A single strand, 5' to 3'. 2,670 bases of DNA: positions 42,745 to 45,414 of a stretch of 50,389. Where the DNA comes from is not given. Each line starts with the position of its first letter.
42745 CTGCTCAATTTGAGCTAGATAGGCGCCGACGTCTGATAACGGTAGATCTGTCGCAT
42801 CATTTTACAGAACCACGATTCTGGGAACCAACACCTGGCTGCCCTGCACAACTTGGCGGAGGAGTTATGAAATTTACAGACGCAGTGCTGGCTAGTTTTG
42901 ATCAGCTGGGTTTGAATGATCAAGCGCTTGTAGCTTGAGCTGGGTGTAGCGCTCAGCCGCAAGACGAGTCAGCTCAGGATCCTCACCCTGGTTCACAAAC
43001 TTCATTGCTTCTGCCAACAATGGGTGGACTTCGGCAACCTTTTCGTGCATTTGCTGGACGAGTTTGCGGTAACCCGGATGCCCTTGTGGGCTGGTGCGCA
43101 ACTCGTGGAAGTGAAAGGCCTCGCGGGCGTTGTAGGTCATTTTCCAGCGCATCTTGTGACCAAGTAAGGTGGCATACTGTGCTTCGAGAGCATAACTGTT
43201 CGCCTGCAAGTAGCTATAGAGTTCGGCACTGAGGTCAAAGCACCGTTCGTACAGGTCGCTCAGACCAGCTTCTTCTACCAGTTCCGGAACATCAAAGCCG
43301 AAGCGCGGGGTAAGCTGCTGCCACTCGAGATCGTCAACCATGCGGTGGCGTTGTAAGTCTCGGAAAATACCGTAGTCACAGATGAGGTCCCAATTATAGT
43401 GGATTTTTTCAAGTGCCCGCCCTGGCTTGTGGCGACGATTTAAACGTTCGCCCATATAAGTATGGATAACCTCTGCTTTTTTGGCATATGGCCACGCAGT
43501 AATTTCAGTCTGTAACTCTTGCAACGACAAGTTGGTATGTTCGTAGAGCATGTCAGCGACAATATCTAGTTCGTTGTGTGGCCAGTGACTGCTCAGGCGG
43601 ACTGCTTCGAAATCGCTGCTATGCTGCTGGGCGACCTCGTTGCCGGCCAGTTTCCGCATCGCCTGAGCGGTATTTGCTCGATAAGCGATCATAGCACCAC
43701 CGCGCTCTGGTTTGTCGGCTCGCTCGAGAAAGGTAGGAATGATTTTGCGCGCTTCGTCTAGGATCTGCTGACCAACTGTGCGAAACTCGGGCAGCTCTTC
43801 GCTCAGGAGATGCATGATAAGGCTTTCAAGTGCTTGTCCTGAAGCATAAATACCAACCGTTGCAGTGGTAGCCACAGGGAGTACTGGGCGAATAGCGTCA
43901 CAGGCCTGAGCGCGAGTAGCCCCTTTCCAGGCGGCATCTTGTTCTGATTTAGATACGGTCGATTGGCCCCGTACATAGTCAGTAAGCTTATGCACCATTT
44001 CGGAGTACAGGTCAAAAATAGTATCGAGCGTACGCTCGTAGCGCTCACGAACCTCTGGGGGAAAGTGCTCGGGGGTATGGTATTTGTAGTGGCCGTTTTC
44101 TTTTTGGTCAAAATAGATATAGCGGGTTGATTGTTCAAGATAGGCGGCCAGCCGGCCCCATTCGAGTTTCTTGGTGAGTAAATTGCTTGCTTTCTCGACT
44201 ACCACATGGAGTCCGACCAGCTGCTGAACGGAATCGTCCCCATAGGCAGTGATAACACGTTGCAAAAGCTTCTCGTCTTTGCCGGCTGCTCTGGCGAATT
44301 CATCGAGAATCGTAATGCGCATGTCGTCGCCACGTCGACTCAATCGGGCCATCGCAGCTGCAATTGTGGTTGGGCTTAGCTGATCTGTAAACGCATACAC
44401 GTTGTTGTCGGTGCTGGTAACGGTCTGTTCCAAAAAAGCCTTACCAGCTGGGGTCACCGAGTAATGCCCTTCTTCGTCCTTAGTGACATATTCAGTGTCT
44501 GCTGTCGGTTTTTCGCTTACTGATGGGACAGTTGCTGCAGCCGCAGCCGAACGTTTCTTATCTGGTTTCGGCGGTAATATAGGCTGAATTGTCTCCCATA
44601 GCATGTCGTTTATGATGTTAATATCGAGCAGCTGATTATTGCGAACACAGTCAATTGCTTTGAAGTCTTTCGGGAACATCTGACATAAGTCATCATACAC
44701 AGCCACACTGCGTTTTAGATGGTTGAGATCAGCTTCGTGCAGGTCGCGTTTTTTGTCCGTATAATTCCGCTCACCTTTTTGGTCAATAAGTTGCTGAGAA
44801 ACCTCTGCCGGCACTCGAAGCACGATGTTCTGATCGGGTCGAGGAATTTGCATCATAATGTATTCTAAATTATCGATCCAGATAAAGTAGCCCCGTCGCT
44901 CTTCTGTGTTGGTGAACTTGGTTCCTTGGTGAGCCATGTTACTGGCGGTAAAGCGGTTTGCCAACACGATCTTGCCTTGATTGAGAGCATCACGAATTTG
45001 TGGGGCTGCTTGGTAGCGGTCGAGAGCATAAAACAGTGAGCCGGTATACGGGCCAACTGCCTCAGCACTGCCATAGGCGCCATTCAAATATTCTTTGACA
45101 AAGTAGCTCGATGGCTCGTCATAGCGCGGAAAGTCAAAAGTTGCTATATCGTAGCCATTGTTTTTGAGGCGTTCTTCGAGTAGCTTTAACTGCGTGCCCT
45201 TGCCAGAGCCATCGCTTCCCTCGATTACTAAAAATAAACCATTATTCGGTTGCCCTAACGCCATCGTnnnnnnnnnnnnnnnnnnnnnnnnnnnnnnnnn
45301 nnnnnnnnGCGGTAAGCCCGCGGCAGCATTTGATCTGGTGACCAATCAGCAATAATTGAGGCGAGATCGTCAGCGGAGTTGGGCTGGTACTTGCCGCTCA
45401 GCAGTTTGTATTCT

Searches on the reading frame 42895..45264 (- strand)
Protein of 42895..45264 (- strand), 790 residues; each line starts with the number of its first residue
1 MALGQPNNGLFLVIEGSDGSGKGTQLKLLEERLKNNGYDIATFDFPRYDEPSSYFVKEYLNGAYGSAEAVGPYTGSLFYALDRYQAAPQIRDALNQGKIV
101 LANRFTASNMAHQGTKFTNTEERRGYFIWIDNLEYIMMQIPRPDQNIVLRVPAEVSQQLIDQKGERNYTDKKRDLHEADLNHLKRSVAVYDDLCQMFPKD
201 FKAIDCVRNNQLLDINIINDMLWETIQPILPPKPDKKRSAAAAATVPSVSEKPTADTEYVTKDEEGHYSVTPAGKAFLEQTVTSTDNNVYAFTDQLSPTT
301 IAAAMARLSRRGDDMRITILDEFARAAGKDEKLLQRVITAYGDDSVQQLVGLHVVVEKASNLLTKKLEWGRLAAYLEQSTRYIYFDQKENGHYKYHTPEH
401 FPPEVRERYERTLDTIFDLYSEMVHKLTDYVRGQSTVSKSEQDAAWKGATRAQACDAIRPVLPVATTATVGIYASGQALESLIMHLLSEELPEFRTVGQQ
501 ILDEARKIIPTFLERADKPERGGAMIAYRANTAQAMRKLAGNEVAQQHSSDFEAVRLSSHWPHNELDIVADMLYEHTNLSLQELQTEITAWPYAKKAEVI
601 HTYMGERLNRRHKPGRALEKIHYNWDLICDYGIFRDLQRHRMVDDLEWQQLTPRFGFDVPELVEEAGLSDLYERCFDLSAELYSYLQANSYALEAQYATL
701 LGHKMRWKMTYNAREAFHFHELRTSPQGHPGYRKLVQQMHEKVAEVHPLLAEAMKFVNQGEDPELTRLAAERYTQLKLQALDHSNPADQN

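Call 80: search_protein_families(library=pfam, proteins=[window:42895-45264:-], max_evalue=0.001)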
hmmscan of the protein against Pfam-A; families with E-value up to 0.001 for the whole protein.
window:42895-45264:- (790 aa): 2 families
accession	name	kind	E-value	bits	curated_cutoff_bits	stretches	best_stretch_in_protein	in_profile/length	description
PF02511.20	Thy1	-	2.8e-34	119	24.8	2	297-511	8-191/191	Thymidylate synthase complementing protein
PF02223.23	Thymidylate_kin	-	2.9e-18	66.6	27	1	14-205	1-173/185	Thymidylate kinase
